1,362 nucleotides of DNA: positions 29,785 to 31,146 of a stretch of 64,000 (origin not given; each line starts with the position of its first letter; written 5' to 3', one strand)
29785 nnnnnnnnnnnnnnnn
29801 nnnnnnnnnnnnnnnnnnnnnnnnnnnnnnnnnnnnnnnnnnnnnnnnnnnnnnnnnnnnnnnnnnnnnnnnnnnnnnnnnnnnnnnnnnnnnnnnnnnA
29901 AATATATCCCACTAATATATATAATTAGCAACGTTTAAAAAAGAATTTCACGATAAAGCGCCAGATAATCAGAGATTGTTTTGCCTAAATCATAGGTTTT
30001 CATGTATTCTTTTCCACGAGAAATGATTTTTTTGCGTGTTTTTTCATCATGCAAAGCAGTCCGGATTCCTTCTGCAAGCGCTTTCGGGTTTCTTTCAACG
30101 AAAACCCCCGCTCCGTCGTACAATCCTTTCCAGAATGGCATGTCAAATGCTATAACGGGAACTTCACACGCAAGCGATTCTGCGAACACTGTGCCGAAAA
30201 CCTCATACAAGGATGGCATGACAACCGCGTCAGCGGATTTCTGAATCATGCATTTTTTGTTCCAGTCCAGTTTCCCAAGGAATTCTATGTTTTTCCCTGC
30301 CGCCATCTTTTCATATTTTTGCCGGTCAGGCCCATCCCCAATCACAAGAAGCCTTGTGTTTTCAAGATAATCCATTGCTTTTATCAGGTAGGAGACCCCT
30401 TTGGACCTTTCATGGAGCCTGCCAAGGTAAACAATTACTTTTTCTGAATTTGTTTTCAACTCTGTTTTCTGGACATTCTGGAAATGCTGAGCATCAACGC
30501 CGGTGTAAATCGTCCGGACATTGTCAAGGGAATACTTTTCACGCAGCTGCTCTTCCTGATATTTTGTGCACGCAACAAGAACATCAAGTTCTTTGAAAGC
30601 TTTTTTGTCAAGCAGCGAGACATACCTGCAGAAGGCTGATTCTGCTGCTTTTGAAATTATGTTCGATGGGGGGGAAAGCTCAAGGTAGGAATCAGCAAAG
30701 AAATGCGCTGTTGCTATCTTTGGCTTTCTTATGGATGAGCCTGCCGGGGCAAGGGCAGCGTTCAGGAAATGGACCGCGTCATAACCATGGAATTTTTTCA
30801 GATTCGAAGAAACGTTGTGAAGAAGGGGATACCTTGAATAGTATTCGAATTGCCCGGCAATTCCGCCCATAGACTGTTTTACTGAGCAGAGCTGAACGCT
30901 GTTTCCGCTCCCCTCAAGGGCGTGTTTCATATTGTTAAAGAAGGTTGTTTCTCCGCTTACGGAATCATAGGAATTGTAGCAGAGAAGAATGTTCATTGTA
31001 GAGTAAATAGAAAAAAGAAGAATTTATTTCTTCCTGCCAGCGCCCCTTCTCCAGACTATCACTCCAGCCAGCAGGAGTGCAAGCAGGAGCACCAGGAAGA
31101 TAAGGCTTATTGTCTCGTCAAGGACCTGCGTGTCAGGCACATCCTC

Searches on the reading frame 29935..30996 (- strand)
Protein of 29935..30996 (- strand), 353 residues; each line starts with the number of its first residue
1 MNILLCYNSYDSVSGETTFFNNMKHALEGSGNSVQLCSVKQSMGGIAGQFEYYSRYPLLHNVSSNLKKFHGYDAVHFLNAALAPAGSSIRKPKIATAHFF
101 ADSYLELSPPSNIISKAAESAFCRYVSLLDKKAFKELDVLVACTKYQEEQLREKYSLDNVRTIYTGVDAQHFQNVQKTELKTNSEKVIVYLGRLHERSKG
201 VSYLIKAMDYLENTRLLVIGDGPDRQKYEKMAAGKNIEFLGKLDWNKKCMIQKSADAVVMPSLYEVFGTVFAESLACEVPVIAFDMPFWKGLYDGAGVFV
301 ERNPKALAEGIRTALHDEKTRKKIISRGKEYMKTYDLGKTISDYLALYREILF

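Call 38: search_protein_families(library=pfam, proteins=[window:29935-30996:-], max_evalue=0.001)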
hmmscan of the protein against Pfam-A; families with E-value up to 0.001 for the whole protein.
window:29935-30996:- (353 aa): 5 families
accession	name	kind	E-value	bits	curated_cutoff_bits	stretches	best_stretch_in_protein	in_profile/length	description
PF00534.26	Glycos_transf_1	-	2.6e-31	108.9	26.4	1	177-330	7-171/172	Glycosyl transferases group 1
PF13692.12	Glyco_trans_1_4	-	1.1e-25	91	27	1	185-317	1-142/142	Glycosyl transferases group 1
PF13439.12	Glyco_transf_4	-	2.2e-09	38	28.5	1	53-170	55-169/170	Glycosyltransferase Family 4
PF20706.3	GT4-conflict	-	1.5e-05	24.6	26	1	161-282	175-309/385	Family 4 Glycosyltransferase in conflict systems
PF13524.12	Glyco_trans_1_2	-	0.00018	21.9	25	1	204-332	5-129/144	Glycosyl transferase-like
